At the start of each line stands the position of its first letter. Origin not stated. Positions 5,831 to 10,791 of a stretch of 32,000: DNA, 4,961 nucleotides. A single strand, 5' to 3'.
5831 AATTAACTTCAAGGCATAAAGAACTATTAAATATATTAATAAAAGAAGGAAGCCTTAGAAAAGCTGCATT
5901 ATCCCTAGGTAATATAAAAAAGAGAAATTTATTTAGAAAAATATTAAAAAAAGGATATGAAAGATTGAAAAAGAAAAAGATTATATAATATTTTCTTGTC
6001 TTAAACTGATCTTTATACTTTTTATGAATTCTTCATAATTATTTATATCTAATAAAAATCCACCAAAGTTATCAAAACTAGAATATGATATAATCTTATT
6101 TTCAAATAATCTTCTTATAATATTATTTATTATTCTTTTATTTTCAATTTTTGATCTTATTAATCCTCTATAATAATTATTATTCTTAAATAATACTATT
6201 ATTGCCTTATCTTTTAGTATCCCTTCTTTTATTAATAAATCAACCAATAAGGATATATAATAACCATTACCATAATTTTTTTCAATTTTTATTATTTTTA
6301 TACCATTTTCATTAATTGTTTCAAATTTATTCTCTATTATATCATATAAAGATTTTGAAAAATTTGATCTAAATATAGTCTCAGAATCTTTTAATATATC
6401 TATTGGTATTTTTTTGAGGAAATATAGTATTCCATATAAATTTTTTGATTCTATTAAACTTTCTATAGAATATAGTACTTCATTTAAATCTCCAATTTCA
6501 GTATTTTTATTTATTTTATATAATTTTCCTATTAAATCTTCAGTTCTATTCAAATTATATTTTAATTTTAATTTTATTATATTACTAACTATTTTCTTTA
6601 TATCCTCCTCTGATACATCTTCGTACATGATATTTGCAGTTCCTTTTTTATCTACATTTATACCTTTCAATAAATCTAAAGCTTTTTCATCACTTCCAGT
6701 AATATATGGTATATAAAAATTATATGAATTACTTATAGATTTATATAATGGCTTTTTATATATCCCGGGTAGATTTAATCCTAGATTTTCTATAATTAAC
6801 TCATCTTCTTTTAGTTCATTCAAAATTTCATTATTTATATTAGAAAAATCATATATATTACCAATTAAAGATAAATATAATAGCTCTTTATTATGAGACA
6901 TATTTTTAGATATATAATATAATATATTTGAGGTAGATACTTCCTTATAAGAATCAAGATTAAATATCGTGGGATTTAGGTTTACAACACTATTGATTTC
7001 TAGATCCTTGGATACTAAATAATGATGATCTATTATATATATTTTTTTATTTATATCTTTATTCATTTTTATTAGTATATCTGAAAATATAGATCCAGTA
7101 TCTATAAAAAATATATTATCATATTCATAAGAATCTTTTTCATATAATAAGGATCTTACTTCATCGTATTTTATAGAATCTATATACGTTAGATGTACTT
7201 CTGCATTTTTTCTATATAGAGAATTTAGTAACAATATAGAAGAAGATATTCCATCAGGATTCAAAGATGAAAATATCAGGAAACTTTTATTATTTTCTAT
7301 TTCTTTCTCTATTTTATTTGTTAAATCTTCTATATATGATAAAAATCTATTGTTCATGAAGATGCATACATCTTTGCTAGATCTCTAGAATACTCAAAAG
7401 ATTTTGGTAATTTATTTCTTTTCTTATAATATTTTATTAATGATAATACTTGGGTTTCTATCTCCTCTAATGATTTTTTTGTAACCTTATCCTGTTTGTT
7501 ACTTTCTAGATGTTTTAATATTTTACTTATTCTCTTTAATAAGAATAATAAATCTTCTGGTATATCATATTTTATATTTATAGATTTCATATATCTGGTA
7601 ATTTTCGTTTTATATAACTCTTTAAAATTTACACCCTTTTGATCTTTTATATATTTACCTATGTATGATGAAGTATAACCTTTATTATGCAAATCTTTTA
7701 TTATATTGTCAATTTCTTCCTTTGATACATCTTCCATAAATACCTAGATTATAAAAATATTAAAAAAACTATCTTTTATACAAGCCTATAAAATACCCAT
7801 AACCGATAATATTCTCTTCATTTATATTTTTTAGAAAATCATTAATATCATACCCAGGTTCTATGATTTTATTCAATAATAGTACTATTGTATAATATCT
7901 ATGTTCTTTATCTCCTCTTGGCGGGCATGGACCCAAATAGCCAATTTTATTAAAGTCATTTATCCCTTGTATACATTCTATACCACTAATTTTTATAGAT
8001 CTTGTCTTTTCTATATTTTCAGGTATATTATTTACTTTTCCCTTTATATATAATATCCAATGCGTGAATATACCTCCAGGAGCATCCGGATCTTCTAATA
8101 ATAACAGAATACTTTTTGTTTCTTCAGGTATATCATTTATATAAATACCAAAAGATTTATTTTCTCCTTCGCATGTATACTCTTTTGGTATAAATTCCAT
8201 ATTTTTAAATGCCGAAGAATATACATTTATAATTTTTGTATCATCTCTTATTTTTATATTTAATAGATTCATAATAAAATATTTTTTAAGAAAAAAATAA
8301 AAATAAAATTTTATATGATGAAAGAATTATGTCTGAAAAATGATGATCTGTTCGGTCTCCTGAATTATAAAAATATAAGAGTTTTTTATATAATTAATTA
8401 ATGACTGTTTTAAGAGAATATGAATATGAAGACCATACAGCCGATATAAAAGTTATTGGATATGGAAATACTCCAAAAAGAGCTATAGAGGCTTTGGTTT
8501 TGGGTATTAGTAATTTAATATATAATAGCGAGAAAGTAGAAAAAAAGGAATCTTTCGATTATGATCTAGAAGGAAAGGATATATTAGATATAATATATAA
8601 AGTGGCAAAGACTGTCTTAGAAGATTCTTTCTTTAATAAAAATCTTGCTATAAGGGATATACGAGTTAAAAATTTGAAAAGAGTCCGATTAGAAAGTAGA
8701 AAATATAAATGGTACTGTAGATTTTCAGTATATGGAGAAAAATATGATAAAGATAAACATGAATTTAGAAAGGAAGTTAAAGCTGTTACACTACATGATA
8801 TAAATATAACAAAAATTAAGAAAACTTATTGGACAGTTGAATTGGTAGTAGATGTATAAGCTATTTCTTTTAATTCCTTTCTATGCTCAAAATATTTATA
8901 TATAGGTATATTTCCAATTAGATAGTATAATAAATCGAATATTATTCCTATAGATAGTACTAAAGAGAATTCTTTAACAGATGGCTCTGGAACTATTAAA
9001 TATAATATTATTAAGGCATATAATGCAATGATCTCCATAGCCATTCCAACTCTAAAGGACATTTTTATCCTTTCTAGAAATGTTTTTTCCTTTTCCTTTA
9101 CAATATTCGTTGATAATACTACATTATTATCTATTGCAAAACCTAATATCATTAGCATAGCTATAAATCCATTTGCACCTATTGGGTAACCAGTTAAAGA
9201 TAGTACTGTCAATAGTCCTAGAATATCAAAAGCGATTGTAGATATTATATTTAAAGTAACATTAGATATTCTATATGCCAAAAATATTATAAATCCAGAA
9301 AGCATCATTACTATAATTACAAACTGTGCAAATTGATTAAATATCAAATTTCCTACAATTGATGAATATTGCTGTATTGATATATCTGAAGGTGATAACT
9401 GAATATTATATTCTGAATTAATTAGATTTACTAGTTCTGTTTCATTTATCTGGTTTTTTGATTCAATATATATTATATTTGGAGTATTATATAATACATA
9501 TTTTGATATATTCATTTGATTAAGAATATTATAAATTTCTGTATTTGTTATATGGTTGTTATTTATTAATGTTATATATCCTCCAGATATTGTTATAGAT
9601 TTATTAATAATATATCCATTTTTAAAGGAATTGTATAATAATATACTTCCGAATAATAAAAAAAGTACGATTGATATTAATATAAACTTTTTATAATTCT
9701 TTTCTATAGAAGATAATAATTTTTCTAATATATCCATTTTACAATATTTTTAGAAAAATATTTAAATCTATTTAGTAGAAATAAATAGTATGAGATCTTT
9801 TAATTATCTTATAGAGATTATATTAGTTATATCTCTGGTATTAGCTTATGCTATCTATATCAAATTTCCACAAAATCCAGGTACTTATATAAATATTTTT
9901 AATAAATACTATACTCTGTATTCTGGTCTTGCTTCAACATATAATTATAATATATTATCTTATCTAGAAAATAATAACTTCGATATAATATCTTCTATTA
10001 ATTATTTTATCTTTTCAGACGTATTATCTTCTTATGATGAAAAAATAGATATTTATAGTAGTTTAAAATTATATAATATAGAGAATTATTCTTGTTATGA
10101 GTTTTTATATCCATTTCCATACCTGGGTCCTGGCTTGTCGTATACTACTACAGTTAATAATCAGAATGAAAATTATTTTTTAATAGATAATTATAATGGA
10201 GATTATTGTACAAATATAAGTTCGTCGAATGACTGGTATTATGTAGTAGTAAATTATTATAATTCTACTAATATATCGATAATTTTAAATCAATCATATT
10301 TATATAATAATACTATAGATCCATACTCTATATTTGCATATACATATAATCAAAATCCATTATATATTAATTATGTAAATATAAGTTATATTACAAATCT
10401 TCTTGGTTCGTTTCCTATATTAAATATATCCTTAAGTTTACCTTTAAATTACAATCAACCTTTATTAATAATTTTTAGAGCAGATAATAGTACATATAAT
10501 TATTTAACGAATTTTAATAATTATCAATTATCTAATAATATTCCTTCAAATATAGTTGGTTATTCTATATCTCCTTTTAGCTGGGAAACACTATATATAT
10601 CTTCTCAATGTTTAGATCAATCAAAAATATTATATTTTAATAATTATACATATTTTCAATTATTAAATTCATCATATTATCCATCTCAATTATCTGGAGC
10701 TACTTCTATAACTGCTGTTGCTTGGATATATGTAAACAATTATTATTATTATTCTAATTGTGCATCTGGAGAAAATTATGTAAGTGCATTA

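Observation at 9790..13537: Translationally coupled pair of Asn/Tyr-rich, N-terminally anchored lectin-fold proteins: candidate cell-surface or host-attachment module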

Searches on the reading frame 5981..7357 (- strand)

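Call 25: search_protein_families(library=pfam, proteins=[window:5981-7357:-], max_evalue=0.01)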
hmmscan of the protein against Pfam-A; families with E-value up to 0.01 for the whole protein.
window:5981-7357:- (458 aa): 2 families
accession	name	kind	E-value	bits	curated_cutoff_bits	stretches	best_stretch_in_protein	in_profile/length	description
PF21763.2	DHH_CID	-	4.8e-08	33.7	27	1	201-270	6-76/84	DHH-CID domain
PF01368.27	DHH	-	6.6e-07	30.1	28.1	1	33-163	11-121/125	DHH family, N-terminal domain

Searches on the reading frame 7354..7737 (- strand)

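Call 25: search_protein_families(library=pfam, proteins=[window:7354-7737:-], max_evalue=0.01)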
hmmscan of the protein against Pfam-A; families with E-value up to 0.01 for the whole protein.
window:7354-7737:- (127 aa): 3 families
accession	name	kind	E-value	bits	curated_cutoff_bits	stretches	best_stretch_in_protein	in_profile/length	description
PF00312.27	Ribosomal_S15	-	2.1e-09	37.9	31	1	57-116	16-73/81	Ribosomal protein S15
PF08069.17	Ribosomal_S13_N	-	7.8e-07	29.5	25.4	1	4-36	28-60/60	Ribosomal S13/S15 N-terminal domain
PF23864.1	DUF7222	-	0.00038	21.1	27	1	4-83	11-77/108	Domain of unknown function (DUF7222)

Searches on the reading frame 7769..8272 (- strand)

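Call 25: search_protein_families(library=pfam, proteins=[window:7769-8272:-], max_evalue=0.01)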
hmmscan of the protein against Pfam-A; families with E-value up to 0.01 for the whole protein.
window:7769-8272:- (167 aa): 1 family
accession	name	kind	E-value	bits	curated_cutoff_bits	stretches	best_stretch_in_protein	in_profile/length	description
PF01161.25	PBP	-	2.2e-28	99.7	24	1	28-165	2-135/135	Phosphatidylethanolamine-binding protein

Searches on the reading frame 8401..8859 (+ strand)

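Call 25: search_protein_families(library=pfam, proteins=[window:8401-8859:+], max_evalue=0.01)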
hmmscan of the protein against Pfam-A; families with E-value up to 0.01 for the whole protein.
window:8401-8859:+ (152 aa): 1 family
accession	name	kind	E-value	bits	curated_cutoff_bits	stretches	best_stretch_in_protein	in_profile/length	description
PF01951.21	Archease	-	4.2e-26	92.3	25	1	7-152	1-136/136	Archease protein family (MTH1598/TM1083)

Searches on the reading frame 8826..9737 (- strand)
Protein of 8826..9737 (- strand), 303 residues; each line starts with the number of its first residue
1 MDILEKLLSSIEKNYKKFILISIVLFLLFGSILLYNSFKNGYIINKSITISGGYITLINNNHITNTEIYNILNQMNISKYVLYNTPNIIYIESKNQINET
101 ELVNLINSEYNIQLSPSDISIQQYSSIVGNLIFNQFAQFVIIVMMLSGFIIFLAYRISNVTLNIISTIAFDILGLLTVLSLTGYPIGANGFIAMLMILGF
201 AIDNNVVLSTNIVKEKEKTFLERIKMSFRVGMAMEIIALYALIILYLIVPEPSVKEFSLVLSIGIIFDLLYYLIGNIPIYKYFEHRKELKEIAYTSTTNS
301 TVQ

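Call 25: search_protein_families(library=pfam, proteins=[window:8826-9737:-], max_evalue=0.01)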
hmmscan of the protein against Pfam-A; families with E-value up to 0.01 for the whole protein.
window:8826-9737:- (303 aa): 2 families
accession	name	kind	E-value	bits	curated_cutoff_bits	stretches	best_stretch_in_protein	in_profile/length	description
PF02355.23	SecD_SecF_C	-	4.5e-16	59.2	20.5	1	115-274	12-177/189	Protein export membrane protein SecD/SecF, C-terminal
PF25613.1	DUF7941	-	0.0073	16.3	27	0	74-122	72-120/276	Family of unknown function (DUF7941)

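Call 119: list_cluster_members(proteins=[P0058, P0001, window:8826-9734:-, window:16110-17519:-])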
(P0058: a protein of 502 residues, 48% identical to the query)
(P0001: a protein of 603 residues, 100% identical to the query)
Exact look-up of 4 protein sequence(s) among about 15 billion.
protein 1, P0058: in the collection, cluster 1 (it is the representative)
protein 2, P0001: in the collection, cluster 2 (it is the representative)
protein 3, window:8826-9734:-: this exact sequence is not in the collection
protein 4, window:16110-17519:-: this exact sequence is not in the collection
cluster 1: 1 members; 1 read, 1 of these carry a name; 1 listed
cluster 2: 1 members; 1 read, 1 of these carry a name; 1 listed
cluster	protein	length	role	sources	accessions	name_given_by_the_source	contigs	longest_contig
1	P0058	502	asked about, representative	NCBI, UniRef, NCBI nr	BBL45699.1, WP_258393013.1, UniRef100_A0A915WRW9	hypothetical protein MJ1_0547 [Nanobdella aerobiophila] | Uncharacterized protein n=1 Tax=Nanobdella aerobiophila TaxID=2586965 ... | archaellin/type IV pilin N-terminal domain-containing protein [Nanobdella aerobiophila]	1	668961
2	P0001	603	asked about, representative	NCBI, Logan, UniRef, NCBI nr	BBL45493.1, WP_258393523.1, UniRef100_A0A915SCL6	family U32 unassigned peptidase [Nanobdella aerobiophila] | Family U32 unassigned peptidase n=1 Tax=Nanobdella aerobiophila TaxID=2586965 ... | hypothetical protein [Nanobdella aerobiophila]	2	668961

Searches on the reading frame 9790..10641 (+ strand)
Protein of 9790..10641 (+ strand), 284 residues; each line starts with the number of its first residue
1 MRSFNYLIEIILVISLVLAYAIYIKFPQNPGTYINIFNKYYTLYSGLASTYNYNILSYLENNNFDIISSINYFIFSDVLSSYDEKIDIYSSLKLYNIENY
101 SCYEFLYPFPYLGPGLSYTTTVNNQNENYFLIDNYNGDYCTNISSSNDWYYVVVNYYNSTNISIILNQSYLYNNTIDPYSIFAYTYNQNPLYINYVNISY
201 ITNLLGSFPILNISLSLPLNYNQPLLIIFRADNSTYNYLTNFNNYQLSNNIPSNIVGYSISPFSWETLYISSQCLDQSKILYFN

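Call 128: search_protein_families(library=pfam, proteins=[window:9790-10641:+], max_evalue=10)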
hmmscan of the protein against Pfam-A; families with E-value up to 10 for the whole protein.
window:9790-10641:+ (284 aa): 0 families
